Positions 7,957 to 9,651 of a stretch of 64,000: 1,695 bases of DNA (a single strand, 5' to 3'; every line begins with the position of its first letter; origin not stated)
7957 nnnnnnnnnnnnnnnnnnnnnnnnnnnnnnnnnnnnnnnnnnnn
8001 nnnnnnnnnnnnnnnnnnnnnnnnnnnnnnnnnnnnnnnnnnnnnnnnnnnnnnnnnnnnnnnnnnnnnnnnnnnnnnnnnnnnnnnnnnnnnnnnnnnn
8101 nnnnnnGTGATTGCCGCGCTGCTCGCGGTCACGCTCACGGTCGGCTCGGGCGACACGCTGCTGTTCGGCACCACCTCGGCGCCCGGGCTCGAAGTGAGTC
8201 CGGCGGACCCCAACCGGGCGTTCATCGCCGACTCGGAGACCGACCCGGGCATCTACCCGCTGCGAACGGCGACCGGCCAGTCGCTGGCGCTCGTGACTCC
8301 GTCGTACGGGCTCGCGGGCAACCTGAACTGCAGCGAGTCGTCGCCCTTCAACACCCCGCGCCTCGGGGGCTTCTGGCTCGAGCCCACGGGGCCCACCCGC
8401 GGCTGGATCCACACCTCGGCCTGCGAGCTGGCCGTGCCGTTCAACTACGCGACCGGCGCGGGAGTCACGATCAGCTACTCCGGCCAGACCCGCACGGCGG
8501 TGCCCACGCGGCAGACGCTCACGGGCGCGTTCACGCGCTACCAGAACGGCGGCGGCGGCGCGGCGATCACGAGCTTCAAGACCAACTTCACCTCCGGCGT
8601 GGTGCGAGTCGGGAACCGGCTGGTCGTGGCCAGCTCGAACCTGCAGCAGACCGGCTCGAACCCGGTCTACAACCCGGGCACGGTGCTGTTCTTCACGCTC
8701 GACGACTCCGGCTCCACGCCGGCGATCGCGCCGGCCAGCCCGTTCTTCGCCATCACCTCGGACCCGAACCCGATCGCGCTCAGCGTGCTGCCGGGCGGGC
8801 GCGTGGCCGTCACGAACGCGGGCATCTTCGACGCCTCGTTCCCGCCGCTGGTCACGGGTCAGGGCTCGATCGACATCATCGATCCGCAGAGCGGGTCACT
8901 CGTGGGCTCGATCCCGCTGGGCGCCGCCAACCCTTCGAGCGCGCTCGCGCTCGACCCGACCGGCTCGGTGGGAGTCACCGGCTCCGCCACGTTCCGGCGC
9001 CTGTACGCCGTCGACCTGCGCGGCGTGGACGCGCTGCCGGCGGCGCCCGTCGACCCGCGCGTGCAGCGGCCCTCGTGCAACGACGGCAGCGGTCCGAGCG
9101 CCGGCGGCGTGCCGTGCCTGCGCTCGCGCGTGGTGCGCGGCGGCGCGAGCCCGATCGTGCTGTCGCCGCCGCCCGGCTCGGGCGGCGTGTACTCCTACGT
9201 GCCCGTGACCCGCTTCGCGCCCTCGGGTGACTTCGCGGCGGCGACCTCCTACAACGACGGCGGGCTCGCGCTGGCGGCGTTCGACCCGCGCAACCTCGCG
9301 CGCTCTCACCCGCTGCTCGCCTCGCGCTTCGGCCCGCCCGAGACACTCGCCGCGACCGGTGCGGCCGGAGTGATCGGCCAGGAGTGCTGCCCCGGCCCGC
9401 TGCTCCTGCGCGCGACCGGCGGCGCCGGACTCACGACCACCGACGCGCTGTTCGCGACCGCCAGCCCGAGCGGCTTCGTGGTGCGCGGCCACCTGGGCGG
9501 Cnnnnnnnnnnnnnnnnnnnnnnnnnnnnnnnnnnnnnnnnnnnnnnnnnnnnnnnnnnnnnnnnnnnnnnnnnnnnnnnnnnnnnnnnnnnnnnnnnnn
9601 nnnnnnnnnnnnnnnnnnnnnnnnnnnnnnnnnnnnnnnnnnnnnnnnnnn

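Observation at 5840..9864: AdoCbl riboswitch controls btuB plus an overlapping gene for a dockerin-tailed secreted beta-rich protein (possible B12-capturing accessory)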

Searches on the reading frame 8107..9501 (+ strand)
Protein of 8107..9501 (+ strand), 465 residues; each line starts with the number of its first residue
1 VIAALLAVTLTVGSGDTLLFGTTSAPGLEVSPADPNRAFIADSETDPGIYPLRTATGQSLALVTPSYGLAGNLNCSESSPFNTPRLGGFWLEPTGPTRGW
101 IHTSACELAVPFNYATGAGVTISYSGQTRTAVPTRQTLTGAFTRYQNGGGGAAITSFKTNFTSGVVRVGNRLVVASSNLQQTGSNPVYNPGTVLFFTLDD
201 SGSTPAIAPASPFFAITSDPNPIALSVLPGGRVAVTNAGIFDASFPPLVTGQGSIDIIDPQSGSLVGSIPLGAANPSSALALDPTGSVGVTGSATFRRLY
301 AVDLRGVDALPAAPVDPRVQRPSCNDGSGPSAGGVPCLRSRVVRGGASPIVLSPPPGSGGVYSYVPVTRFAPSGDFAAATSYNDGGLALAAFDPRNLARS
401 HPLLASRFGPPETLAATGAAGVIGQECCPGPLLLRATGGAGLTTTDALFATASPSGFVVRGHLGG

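Call 51: search_protein_families(library=pfam, alignment_id=A2, max_evalue=10)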
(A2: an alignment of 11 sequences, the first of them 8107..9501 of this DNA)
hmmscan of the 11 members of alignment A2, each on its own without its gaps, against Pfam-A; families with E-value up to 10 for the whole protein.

A. member 1, window:8107-9501:+ (465 aa): 0 families

B. families by the number of members that match (of 11 scanned): 3 families
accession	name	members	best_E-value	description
PF22443.2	FbpC-like_RD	1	0.024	FbpC-like, regulatory domain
PF06883.17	RNA_pol_Rpa2_4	1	0.26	RNA polymerase I, Rpa2 specific domain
PF01436.27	NHL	1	0.33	NHL repeat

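Call 60: search_protein_representatives(alignment_id=A2)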
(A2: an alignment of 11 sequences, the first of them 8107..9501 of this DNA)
Query: 11 sequences, 476 profile positions. Proteins with E-value up to 0.001 (for the whole library): 201; up to 1e-10: 128; up to 1e-30: 40. The best 150 are listed.
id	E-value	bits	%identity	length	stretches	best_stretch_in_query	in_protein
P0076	1.2e-200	683.6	-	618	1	2-476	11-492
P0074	5.6e-193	658.3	-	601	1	3-476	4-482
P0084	9.5e-189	644.4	-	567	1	2-476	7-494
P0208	6.6e-184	628.4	-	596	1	9-476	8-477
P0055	2.4e-181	619.9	-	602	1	5-476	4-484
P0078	3.4e-176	603.0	-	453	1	5-440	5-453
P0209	3.1e-169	580.0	-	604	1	4-476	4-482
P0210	4.9e-147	506.8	-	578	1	4-476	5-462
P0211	5.0e-147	506.8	-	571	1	6-476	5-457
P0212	4.9e-142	490.3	-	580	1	61-476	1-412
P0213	2.0e-124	432.3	-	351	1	8-343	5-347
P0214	3.1e-100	352.5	-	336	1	10-316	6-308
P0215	1.4e-86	307.4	-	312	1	121-332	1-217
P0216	1.1e-80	288.0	-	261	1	2-264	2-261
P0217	4.2e-76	272.9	-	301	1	299-476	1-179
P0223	2.1e-39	151.9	-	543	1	165-469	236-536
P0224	9.7e-39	149.7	-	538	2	164-469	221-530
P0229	1.5e-36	142.5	-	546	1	14-469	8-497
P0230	6.1e-36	140.5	-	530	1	29-470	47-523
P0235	4.6e-35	137.6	-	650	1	102-470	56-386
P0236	9.2e-34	133.3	-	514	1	27-469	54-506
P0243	4.0e-30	121.3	-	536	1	164-470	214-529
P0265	1.9e-23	99.3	-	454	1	103-319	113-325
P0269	1.4e-22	96.4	-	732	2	162-322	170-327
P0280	1.3e-19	86.7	-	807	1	163-315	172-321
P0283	1.4e-18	83.3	-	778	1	22-315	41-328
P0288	3.8e-17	78.5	-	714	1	50-318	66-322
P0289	8.2e-17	77.4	-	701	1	93-320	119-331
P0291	1.3e-16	76.8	-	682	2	19-315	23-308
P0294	2.4e-16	75.9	-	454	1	29-306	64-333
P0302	1.3e-14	70.2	-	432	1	139-315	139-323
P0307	3.2e-14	68.9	-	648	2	163-315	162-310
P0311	6.5e-13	64.5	-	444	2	62-305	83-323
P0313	1.5e-12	63.3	-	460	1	99-317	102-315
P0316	2.8e-12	62.5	-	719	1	159-317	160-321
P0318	8.0e-12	61.0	-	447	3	108-317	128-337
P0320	1.2e-11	60.4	-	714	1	17-322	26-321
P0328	1.1e-10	57.1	-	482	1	53-315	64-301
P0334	5.3e-10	55.0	-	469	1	136-318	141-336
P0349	6.3e-08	48.1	-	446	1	159-307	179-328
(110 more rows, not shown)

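Call 61: search_protein_families(library=pfam, proteins=[P0223, P0224, P0229, P0230, P0235, P0236, P0269, P0280, P0283, P0288], max_evalue=0.01)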
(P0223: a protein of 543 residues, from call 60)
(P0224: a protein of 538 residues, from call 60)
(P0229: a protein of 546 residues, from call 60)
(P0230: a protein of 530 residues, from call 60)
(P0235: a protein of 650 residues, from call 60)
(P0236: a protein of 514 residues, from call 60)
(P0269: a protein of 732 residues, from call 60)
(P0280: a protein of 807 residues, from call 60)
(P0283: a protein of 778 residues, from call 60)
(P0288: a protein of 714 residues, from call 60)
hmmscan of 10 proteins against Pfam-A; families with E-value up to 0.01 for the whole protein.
P0223 (543 aa): 0 families

P0224 (538 aa): 0 families

P0229 (546 aa): 0 families

P0230 (530 aa): 0 families

P0235 (650 aa): 0 families

P0236 (514 aa): 0 families

P0269 (732 aa): 0 families

P0280 (807 aa): 0 families

P0283 (778 aa): 2 families
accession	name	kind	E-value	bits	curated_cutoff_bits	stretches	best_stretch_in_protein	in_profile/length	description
PF22359.2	Big-like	-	2.2e-05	25.1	27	1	501-542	5-46/48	Bacterial Ig-like domain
PF02368.24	Big_2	-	0.00024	21.4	22.8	1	495-529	33-66/79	Bacterial Ig-like domain (group 2)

P0288 (714 aa): 0 families

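Call 62: list_cluster_members(proteins=[P0223, P0224, P0229, P0230, P0235, P0236, P0269, P0280, P0283, P0288])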
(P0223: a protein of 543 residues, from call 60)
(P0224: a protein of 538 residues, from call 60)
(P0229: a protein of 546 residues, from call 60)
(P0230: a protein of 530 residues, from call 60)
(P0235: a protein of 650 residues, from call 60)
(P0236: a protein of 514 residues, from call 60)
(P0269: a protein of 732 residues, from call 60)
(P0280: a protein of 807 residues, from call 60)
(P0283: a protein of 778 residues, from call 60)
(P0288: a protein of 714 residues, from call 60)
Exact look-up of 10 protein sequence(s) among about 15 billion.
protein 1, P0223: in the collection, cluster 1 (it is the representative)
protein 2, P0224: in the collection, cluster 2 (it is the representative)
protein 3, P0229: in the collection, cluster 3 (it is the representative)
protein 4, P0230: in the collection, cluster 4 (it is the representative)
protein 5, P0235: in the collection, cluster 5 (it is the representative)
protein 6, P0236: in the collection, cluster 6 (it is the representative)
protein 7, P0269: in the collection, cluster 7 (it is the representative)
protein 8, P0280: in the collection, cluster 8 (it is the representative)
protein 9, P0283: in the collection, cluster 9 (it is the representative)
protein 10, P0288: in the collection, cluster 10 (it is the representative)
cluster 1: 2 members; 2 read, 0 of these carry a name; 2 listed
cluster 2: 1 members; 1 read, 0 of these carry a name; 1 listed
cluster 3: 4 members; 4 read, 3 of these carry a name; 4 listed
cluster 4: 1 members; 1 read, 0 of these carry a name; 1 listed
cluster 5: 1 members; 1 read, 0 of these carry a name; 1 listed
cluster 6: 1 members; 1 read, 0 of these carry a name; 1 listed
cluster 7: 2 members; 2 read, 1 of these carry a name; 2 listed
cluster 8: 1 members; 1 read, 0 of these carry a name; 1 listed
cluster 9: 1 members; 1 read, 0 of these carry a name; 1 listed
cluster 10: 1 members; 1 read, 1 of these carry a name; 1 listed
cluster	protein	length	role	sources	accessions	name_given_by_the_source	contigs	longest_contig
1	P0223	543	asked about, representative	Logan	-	-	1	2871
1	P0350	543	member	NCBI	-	-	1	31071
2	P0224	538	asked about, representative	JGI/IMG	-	-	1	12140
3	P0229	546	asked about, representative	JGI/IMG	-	hypothetical protein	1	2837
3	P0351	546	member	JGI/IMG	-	hypothetical protein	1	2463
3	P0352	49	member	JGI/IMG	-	hypothetical protein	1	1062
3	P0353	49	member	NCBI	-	-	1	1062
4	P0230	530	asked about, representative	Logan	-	-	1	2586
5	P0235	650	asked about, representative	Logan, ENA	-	-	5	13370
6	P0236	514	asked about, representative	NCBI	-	-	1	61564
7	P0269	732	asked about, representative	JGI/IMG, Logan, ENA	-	-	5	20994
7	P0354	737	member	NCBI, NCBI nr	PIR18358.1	MAG: hypothetical protein COV46_00335 [Deltaproteobacteria bacterium ...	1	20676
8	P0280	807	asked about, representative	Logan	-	-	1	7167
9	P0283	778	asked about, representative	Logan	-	-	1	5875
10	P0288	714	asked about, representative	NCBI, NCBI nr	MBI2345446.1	MAG: hypothetical protein HYV03_00850 [Deltaproteobacteria bacterium] | hypothetical protein [Deltaproteobacteria bacterium]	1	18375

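Call 63: find_encoding_contigs(protein=P0236, flank=8000, max_places=1)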
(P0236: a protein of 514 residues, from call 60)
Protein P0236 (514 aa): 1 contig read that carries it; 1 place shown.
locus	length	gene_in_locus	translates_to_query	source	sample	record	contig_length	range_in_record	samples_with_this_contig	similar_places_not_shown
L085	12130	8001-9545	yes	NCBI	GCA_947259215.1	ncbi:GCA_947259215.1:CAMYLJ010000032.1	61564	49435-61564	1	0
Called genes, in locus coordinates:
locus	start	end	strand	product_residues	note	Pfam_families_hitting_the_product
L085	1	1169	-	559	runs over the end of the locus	PF02366:PMT, PF13231:PMT_2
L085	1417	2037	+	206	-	PF01323:DSBA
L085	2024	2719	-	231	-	PF00657:Lipase_GDSL, PF13472:Lipase_GDSL_2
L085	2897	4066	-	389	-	PF13472:Lipase_GDSL_2 (weak), PF17996:CE2_N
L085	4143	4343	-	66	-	-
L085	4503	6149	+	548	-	PF00657:Lipase_GDSL (faint), PF13472:Lipase_GDSL_2 (faint)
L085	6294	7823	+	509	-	PF00989:PAS, PF08448:PAS_4, PF13426:PAS_9, PF08447:PAS_3, PF08448:PAS_4, PF00989:PAS, PF08447:PAS_3, PF13426:PAS_9, +8 more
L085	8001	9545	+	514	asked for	-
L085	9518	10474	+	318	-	-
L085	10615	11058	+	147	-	PF20432:Xre-like-HTH, PF09722:Xre_MbcA_ParS_C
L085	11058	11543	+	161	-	PF08808:RES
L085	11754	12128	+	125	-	?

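Call 64: find_encoding_contigs(protein=P0224, flank=8000, max_places=1)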
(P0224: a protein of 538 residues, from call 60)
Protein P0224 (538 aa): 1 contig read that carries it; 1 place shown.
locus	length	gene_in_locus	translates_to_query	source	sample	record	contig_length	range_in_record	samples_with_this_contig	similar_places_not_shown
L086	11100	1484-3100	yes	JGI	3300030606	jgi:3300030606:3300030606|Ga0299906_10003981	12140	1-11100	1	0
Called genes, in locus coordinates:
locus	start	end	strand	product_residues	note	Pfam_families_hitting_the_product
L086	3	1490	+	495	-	?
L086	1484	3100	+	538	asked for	-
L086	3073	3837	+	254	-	-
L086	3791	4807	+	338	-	-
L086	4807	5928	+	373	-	-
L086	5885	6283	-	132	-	PF03544:TonB_C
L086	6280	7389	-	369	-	PF00266:Aminotran_5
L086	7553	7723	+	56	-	-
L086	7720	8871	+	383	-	PF01966:HD, PF13286:HD_assoc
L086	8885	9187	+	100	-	PF03091:CutA1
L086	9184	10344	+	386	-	-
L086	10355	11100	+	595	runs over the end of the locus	?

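Call 65: search_protein_families(library=pfam, proteins=[L086:3-1487:+, L086:3073-3834:+, L086:3791-4804:+, L086:4807-5925:+, L085:9518-10471:+], max_evalue=0.01)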
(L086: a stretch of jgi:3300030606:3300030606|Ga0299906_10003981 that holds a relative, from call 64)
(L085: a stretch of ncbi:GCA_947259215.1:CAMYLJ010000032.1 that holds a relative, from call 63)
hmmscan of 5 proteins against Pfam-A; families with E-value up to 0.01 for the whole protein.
L086:3-1487:+ (495 aa): 1 family
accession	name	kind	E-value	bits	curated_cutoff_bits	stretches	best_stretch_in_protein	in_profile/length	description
PF00593.30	TonB_dep_Rec_b-barrel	-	6.1e-42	145.4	27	1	87-441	24-421/436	TonB dependent receptor-like, beta-barrel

L086:3073-3834:+ (254 aa): 0 families

L086:3791-4804:+ (338 aa): 1 family
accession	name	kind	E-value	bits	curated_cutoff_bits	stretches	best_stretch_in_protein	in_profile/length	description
PF07589.16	PEP-CTERM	-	0.00011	22.5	20.7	1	313-337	1-24/24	PEP-CTERM motif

L086:4807-5925:+ (373 aa): 0 families

L085:9518-10471:+ (318 aa): 0 families

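Call 66: find_encoding_contigs(protein=P0350, flank=8000, max_places=1)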
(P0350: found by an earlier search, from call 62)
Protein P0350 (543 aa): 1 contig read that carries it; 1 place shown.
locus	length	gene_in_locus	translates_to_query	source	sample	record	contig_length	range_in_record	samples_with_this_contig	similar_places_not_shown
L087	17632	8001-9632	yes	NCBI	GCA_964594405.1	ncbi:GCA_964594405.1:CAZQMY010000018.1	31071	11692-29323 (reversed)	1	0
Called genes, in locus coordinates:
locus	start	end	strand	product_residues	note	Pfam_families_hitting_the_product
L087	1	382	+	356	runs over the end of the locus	PF01916:DS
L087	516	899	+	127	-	PF00072:Response_reg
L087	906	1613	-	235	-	PF02517:Rce1-like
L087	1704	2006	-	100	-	-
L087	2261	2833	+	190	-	PF01451:LMWPc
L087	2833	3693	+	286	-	PF03881:Fructosamin_kin, PF01636:APH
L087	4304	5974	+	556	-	PF14717:DUF4465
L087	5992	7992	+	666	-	PF07715:Plug, PF00593:TonB_dep_Rec_b-barrel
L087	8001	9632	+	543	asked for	-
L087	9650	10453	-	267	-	PF08032:SpoU_sub_bind (weak), PF00588:SpoU_methylase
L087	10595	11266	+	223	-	PF00440:TetR_N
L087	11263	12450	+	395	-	PF25954:Beta-barrel_RND_2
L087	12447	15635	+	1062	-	PF00873:ACR_tran, PF02355:SecD_SecF_C (faint)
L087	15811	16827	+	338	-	PF00296:Bac_luciferase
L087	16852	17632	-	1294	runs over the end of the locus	PF01590:GAF, PF00989:PAS, PF13426:PAS_9, PF08447:PAS_3, PF01590:GAF, PF00989:PAS, PF08447:PAS_3, PF08448:PAS_4, +9 more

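Call 67: find_encoding_contigs(protein=P0235, flank=8000, max_places=1)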
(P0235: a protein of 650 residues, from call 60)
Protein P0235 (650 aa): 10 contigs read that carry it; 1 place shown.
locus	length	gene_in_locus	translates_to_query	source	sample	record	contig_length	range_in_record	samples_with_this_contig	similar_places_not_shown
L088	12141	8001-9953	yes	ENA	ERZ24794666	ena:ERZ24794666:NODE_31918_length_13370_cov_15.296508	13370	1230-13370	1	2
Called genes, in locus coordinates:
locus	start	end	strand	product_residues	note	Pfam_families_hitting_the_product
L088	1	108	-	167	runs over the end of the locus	-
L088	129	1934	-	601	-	-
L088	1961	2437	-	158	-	PF12172:zf-ChsH2, PF01796:OB_ChsH2_C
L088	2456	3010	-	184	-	PF12172:zf-ChsH2, PF01796:OB_ChsH2_C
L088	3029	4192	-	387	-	PF00108:Thiolase_N, PF22691:Thiolase_C_1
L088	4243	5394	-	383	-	PF00108:Thiolase_N (faint), PF22691:Thiolase_C_1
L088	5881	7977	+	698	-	PF07715:Plug, PF00593:TonB_dep_Rec_b-barrel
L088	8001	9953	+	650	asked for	-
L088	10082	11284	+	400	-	PF11617:Cu-binding_MopE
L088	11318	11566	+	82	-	-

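Call 69: find_encoding_contigs(protein=P0269, flank=8000, max_places=1)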
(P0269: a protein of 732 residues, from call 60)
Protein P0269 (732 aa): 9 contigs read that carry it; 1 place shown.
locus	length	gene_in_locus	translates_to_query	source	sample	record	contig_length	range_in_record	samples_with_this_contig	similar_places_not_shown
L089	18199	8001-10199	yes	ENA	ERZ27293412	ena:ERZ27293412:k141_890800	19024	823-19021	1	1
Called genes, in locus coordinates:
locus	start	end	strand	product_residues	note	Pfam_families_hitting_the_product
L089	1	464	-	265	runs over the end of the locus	PF14622:Ribonucleas_3_3, PF00636:Ribonuclease_3, PF00035:dsrm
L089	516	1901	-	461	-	PF00919:UPF0004, PF04055:Radical_SAM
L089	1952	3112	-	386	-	PF03054:tRNA_Me_trans, PF20259:tRNA_Me_trans_M, PF20258:tRNA_Me_trans_C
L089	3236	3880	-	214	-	PF25087:GMPPB_C (faint), PF00132:Hexapep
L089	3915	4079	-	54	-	-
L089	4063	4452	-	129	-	PF01451:LMWPc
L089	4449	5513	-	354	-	PF01758:SBF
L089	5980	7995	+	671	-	PF07715:Plug, PF00593:TonB_dep_Rec_b-barrel, PF14905:OMP_b-brl_3 (weak)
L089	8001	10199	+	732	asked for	-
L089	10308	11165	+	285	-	PF01497:Peripla_BP_2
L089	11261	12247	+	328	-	PF01032:FecCD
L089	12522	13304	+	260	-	PF00005:ABC_tran, PF02463:SMC_N (weak), PF13304:AAA_21 (weak)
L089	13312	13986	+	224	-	PF13103:TonB_2 (weak), PF03544:TonB_C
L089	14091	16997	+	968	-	PF00133:tRNA-synt_1, PF09334:tRNA-synt_1g (faint), PF13603:tRNA-synt_1_2, PF08264:Anticodon_1, PF10458:Val_tRNA-synt_C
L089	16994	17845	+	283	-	PF02749:QRPTase_N, PF01729:QRPTase_C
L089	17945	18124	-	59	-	-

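Call 70: find_encoding_contigs(protein=P0288, flank=8000, max_places=1)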
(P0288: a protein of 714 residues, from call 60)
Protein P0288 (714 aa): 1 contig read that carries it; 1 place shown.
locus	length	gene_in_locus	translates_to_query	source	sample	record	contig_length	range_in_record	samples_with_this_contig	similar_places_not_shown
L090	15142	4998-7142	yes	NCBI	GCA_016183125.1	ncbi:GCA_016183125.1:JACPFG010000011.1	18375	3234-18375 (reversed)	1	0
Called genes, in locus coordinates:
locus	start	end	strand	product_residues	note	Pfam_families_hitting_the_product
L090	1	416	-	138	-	PF09424:YqeY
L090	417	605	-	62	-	PF01165:Ribosomal_S21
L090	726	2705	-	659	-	-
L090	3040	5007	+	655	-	PF07715:Plug, PF00593:TonB_dep_Rec_b-barrel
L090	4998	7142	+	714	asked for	-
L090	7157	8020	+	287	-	PF01497:Peripla_BP_2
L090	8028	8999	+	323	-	PF01032:FecCD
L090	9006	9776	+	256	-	PF00005:ABC_tran, PF02463:SMC_N (faint), PF13304:AAA_21 (faint)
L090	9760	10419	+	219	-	PF13103:TonB_2 (faint), PF03544:TonB_C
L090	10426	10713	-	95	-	-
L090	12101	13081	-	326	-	PF01073:3Beta_HSD, PF01370:Epimerase, PF02719:Polysacc_synt_2, PF04321:RmlD_sub_bind, PF05368:NmrA, PF16363:GDP_Man_Dehyd, PF13460:NAD_binding_10, PF07993:NAD_binding_4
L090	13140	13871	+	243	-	PF00849:PseudoU_synth_2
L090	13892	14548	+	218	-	PF11249:DUF3047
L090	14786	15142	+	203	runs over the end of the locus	-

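Call 84: search_protein_families(library=pfam, proteins=[P0302, P0334, P0289, P0318, P0294, P0311, P0349, P0307, P0316, P0328], max_evalue=0.01)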
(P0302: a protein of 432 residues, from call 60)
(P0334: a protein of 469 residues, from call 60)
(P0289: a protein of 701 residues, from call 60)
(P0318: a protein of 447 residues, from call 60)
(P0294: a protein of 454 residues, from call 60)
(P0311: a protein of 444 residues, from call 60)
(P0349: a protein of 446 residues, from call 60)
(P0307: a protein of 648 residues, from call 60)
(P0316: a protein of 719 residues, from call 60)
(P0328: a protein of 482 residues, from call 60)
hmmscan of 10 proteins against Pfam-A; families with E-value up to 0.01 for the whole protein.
P0302 (432 aa): 0 families

P0334 (469 aa): 0 families

P0289 (701 aa): 0 families

P0318 (447 aa): 0 families

P0294 (454 aa): 0 families

P0311 (444 aa): 0 families

P0349 (446 aa): 1 family
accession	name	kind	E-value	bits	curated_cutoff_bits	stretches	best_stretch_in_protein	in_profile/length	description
PF01436.27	NHL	-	4.6e-05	23.7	20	0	250-267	4-21/28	NHL repeat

P0307 (648 aa): 0 families

P0316 (719 aa): 0 families

P0328 (482 aa): 0 families

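Call 85: list_cluster_members(proteins=[P0302, P0334, P0289, P0318, P0265, P0291, P0313, P0320, P0328, P0243])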
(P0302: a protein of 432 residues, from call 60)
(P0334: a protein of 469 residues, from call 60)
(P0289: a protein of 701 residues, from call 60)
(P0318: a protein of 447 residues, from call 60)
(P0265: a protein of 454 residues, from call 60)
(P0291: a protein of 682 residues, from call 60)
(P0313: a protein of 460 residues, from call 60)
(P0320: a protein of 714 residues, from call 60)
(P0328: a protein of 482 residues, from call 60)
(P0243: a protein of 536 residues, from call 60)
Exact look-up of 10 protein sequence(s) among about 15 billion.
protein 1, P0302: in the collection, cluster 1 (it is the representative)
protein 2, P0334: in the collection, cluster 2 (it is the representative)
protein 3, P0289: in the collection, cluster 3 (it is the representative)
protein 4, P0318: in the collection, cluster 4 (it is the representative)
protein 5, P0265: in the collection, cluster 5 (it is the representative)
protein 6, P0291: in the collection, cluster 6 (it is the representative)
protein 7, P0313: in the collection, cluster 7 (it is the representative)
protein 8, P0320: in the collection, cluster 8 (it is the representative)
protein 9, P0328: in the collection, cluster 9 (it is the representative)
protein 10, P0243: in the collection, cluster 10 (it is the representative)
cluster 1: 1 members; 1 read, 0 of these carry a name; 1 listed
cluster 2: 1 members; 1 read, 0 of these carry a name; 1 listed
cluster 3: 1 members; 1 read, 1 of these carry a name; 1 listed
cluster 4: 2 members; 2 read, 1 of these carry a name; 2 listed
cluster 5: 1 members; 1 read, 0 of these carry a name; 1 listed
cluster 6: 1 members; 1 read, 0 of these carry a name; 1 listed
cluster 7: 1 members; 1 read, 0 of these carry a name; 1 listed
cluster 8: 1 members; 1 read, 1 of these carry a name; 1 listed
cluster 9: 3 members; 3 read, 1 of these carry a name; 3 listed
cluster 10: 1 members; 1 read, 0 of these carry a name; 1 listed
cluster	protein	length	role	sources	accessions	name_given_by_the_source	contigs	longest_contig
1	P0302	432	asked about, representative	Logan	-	-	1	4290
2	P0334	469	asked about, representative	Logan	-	-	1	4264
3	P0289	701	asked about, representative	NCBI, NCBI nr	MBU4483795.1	hypothetical protein KKA47_00060 [bacterium] | hypothetical protein [bacterium]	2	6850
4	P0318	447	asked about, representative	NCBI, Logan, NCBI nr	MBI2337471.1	MAG: hypothetical protein HYU97_11995 [Deltaproteobacteria bacterium] | hypothetical protein [Deltaproteobacteria bacterium]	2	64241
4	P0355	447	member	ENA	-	-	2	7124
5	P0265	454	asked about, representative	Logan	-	-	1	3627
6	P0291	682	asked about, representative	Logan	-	-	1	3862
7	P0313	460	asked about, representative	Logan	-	-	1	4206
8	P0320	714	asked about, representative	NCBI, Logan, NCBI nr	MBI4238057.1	MAG: hypothetical protein HY696_06520 [Deltaproteobacteria bacterium] | hypothetical protein [Deltaproteobacteria bacterium]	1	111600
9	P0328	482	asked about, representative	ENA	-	-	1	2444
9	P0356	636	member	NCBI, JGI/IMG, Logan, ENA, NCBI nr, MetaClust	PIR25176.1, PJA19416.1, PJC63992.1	MAG: hypothetical protein COX62_06810 [Deltaproteobacteria bacterium ... | MAG: hypothetical protein COV43_06590 [Deltaproteobacteria bacterium ... | \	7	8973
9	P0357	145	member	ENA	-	-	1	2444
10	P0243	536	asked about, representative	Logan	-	-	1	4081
